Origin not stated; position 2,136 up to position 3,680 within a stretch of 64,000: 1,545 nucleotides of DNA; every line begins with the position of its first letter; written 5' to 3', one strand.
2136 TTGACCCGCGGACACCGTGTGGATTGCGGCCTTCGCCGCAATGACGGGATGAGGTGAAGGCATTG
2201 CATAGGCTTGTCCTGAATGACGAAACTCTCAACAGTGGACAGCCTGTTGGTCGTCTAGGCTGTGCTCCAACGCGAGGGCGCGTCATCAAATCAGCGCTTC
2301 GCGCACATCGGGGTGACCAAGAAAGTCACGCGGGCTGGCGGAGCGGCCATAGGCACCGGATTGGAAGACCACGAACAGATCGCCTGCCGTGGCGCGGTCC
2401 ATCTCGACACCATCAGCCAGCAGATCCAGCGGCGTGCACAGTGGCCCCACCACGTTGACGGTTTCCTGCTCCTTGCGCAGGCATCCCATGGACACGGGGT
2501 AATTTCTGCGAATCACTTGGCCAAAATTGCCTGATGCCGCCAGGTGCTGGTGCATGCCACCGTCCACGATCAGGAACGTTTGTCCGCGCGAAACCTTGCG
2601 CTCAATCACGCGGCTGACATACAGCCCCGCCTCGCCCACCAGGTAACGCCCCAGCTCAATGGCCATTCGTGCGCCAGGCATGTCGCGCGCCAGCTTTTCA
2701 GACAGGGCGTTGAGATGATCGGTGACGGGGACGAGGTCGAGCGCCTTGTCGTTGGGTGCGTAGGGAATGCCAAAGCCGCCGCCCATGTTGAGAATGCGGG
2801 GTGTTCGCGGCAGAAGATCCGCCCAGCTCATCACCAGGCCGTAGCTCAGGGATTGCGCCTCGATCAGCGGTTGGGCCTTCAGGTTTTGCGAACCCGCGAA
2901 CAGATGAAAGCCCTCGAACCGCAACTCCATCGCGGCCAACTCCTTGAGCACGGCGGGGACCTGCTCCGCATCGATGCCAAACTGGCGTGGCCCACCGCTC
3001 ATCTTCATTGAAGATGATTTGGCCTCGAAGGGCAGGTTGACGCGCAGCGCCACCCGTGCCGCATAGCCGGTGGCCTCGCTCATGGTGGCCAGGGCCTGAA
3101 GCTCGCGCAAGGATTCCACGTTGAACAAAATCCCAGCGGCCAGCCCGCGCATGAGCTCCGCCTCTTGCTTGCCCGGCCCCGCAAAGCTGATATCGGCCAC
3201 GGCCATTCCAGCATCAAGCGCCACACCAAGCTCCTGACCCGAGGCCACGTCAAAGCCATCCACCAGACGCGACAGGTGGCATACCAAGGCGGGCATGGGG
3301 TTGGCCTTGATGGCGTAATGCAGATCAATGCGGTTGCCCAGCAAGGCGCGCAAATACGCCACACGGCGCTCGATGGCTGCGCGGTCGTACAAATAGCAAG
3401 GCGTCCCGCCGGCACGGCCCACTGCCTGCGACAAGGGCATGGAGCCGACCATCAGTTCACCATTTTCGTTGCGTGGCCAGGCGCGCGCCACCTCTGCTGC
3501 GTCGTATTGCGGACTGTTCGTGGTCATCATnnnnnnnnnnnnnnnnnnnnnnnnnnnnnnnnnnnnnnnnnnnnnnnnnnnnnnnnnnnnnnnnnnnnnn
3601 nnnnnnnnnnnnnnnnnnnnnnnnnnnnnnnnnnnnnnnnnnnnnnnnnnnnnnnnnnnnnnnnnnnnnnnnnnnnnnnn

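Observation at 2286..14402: Unassigned ACP-templated biosynthetic operon with four KAS-III homologs, GNAT, ACAD pair, AMP-ligase, PLP decarboxylase and MATE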

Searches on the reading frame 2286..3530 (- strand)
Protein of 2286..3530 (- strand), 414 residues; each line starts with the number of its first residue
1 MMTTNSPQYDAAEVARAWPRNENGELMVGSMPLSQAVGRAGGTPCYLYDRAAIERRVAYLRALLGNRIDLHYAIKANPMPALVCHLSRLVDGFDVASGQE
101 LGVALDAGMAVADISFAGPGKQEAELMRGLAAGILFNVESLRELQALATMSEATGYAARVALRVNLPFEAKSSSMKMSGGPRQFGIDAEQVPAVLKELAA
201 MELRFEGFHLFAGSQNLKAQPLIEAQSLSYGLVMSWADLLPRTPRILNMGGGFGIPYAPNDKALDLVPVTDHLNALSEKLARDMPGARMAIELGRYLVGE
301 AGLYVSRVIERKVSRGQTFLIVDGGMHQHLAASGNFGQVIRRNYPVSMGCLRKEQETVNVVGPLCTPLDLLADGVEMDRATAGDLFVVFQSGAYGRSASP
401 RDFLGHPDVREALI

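Call 4: search_protein_families(library=pfam, proteins=[window:2286-3530:-], max_evalue=0.01)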
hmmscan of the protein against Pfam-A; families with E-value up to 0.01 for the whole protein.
window:2286-3530:- (414 aa): 3 families
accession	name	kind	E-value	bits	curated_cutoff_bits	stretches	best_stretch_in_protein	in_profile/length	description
PF02784.22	Orn_Arg_deC_N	-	2.2e-36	125.9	23.4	1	51-298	2-246/247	Pyridoxal-dependent decarboxylase, pyridoxal binding domain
PF00278.28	Orn_DAP_Arg_deC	-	1.8e-16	60.6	23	1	46-392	2-95/95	Pyridoxal-dependent decarboxylase, C-terminal sheet domain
PF01168.26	Ala_racemase_N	-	8.7e-06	26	24.1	1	49-216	2-160/220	Alanine racemase, N-terminal domain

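Call 13: search_protein_families(library=ncbifam, proteins=[window:2286-3530:-], max_evalue=0.001)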
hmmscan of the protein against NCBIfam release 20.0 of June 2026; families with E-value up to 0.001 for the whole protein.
window:2286-3530:- (414 aa): 7 families
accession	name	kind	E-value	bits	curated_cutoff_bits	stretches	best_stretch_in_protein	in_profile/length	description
TIGR03099.1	dCO2ase_PEP1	hypoth_equivalog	1.8e-165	550.8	478.45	1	22-414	4-398/398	pyridoxal-dependent decarboxylase, exosortase A system-associated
TIGR01048.1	lysA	equivalog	2.6e-69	233.8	297.9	1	21-399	4-381/417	diaminopimelate decarboxylase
NF006515.0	PRK08961.1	equivalog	1.6e-37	128.9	802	1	42-399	502-845/861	bifunctional aspartate kinase/diaminopimelate decarboxylase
NF052544.1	OrLyDeCDokD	equivalog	7.1e-18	64.4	700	1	22-314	22-325/461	ornithine/lysine decarboxylase DokD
NF041039.1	FslC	exception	5.9e-11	41.8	500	1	42-397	27-388/418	rhizoferrin biosystnesis N-citrylornithine decarboxylase FslC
TIGR01273.1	speA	equivalog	4.6e-07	28.7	624.1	1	128-260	159-292/624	arginine decarboxylase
NF003763.0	PRK05354.1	equivalog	8e-07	27.9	369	1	128-260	167-300/636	biosynthetic arginine decarboxylase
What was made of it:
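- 2286..3530 (-): PLP-dependent fold-III decarboxylase of the BtrK / exosortase-A-associated type. TIGR03099 551 bits, cutoff 478 (call 13).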

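Call 21: search_solved_structures(query=window:2286-3530:-, max_evalue=0.00001)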
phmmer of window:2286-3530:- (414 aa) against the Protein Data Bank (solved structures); distinct sequences matched with E-value up to 0.00001: 44.
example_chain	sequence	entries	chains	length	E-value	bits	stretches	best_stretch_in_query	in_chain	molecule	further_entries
7ru7_A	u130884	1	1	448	1.4e-70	241.7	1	38-411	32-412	L-glutamyl-[BtrI acyl-carrier protein] decarboxylase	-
2j66_A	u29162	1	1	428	1.5e-70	241.6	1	40-411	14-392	BTRK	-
6knh_A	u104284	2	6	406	2.9e-49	171.6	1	44-408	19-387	Probable diaminopimelate decarboxylase protein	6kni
6knk_A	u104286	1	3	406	2e-48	168.8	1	44-408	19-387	Probable diaminopimelate decarboxylase protein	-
2p3e_A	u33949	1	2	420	3e-41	145.2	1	22-400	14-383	Diaminopimelate decarboxylase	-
4xg1_A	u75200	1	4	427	1e-38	136.8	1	22-399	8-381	Diaminopimelate decarboxylase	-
3vab_A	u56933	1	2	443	2.3e-38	135.7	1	23-398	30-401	Diaminopimelate decarboxylase 1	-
3n2b_A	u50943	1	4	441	2.1e-35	125.9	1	21-412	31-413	Diaminopimelate decarboxylase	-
3c5q_A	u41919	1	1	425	2.2e-35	125.8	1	41-400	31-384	Diaminopimelate decarboxylase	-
2qgh_A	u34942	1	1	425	3e-35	125.4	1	41-400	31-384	Diaminopimelate decarboxylase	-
1tuf_A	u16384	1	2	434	8.5e-30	107.5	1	64-399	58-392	Diaminopimelate decarboxylase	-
1twi_A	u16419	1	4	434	8.5e-30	107.5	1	64-399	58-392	Diaminopimelate decarboxylase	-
2yxx_A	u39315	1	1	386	2e-28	103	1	35-399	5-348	Diaminopimelate decarboxylase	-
6n2f_A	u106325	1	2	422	4.4e-28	101.8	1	41-398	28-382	Diaminopimelate decarboxylase 2, chloroplastic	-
6n2a_A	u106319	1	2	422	2.3e-27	99.5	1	41-398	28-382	Diaminopimelate decarboxylase 1, chloroplastic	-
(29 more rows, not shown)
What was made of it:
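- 2286..3530 (-): BtrK 7ru7/2j66 hit at 1.4e-70, well ahead of true DAP decarboxylases (call 21).
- On afc/bol-type dehydro-beta-alanine cassette (condensation-domain-free, carrier-protein-templated): BtrK hit at 1.4e-70 (call 21).
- On Butirosin AHBA side-chain pathway (BtrI/J/K/O/V/H/G): 7ru7/2j66 hit at 1.4e-70, versus 3e-41 or weaker for named DAP decarboxylases (call 21).
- Decarboxylase: best solved relative is BtrK (call 21). BtrK is the best solved relative of the decarboxylase (call 21).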

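Call 39: find_homologous_proteins(query=window:2286-3530:-, max_evalue=1e-30)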
Query window:2286-3530:- (414 aa): 8000 proteins with E <= 1e-30 among 8000 candidates; the best 120 are listed.
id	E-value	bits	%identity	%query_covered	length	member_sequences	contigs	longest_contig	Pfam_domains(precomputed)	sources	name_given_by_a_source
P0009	3.7e-271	917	100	100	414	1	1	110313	PF02784.23,PF00278.29,PF01168.27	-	-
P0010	2.9e-213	726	78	100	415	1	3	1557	PF02784.23,PF00278.29,PF01168.27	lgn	-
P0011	3.6e-213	726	78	100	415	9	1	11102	PF02784.23,PF00278.29,PF01168.27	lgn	-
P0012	5.6e-207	706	76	100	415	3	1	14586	PF02784.23,PF00278.29,PF01168.27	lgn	-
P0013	1.2e-171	589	67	96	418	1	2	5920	PF02784.23,PF00278.29,PF01168.27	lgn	-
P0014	3.4e-169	581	65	96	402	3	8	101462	PF02784.23,PF00278.29,PF01168.27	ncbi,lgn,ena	-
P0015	4.4e-168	578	65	99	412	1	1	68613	PF02784.23,PF00278.29,PF01168.27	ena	-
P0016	4.7e-168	578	65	99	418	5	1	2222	PF02784.23,PF00278.29,PF01168.27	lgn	-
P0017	6.8e-168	577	64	100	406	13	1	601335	PF02784.23,PF00278.29,PF01168.27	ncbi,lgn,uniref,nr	ncbi:diaminopimelate decarboxylase [Pseudoxanthomonas sp. Root65]|uniref:pyridoxal-dependent decarbo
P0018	6.9e-168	577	64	100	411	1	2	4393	PF02784.23,PF00278.29,PF01168.27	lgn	-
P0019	1.2e-166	573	65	96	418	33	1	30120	PF02784.23,PF00278.29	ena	-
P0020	3.3e-166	571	64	100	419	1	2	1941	PF02784.23,PF00278.29,PF01168.27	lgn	-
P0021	7.2e-166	570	66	96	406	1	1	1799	PF02784.23,PF00278.29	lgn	-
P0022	9.0e-166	570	65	96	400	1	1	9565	PF02784.23,PF00278.29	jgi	jgi:diaminopimelate decarboxylase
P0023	1.1e-165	570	64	96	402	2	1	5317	PF02784.23,PF00278.29,PF01168.27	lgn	-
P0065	7.0e-162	557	65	96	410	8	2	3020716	PF02784.23,PF00278.29,PF01168.27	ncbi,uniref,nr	ncbi:pyridoxal-dependent decarboxylase, exosortase A system-associated [Luteimonas sp. MC1572]|unire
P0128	2.1e-159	549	61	100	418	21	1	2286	PF02784.23,PF00278.29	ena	-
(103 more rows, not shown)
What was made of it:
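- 2286..3530 (-): 60-67% identical to thousands of 'exosortase A system-associated' decarboxylases (call 39).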

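Call 40: find_encoding_contigs(protein=P0065, flank=10000, max_places=1)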
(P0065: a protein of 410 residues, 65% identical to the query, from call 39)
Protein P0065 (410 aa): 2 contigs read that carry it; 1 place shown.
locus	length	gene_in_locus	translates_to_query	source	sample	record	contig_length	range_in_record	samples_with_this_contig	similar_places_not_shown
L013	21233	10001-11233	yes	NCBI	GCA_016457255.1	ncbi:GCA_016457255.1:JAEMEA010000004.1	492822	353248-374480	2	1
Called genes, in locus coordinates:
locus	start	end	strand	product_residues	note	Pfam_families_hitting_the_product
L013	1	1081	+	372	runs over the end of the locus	PF00535:Glycos_transf_2, PF13641:Glyco_tranf_2_3, PF13632:Glyco_trans_2_3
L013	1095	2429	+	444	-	PF19358:DUF5935 (weak), PF04932:Wzy_C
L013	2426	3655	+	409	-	PF13439:Glyco_transf_4, PF13579:Glyco_trans_4_4, PF20706:GT4-conflict, PF00534:Glycos_transf_1, PF13692:Glyco_trans_1_4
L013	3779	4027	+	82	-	-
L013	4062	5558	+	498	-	PF00501:AMP-binding, PF13193:AMP-binding_C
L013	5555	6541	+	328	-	PF00733:Asn_synthase (weak), PF02540:NAD_synthase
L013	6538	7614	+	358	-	-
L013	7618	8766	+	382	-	PF13480:Acetyltransf_6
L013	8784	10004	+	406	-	PF13439:Glyco_transf_4, PF13579:Glyco_trans_4_4, PF00534:Glycos_transf_1, PF13692:Glyco_trans_1_4, PF13524:Glyco_trans_1_2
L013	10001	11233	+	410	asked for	PF00278:Orn_DAP_Arg_deC, PF01168:Ala_racemase_N (weak), PF02784:Orn_Arg_deC_N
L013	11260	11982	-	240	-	PF00132:Hexapep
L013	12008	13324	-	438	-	-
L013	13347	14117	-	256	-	-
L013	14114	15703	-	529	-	PF13807:GNVR (weak)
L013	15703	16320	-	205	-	PF02563:Poly_export, PF10531:SLBB, PF22461:SLBB_2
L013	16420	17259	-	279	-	PF12146:Hydrolase_4, PF12697:Abhydrolase_6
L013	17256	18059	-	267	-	PF08543:Phos_pyr_kin, PF00294:PfkB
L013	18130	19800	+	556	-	PF00916:Sulfate_transp, PF01740:STAS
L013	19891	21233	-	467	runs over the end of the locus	PF13638:PIN_4, PF02562:PhoH, PF13604:AAA_30 (weak)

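Call 41: find_encoding_contigs(protein=P0014, flank=10000, max_places=1)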
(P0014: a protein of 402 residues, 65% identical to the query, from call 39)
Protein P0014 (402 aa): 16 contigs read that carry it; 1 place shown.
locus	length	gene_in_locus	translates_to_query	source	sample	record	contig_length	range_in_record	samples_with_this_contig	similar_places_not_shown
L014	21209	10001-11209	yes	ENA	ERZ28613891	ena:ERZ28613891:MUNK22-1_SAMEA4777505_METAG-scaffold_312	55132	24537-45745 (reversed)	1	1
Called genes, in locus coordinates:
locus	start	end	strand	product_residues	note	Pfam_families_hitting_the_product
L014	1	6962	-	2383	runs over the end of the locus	PF00501:AMP-binding, PF13193:AMP-binding_C, PF00550:PP-binding, PF00109:ketoacyl-synt, PF02801:Ketoacyl-synt_C, PF16197:KAsynt_C_assoc, PF22336:RhiE-like_linker, PF22621:CurL-like_PKS_C, +3 more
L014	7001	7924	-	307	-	PF13621:Cupin_8, PF08007:JmjC_2 (weak)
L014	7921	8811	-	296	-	-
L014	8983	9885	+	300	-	-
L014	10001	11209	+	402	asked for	PF00278:Orn_DAP_Arg_deC, PF01168:Ala_racemase_N (weak), PF02784:Orn_Arg_deC_N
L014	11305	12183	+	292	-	PF00892:EamA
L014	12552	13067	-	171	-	-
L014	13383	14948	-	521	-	PF00501:AMP-binding, PF13193:AMP-binding_C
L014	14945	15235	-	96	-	PF00550:PP-binding (weak)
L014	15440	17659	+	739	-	PF18582:HZS_alpha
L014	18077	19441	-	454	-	PF02397:Bac_transf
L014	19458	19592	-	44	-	-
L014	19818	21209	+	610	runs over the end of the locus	PF13522:GATase_6, PF13537:GATase_7, PF01380:SIS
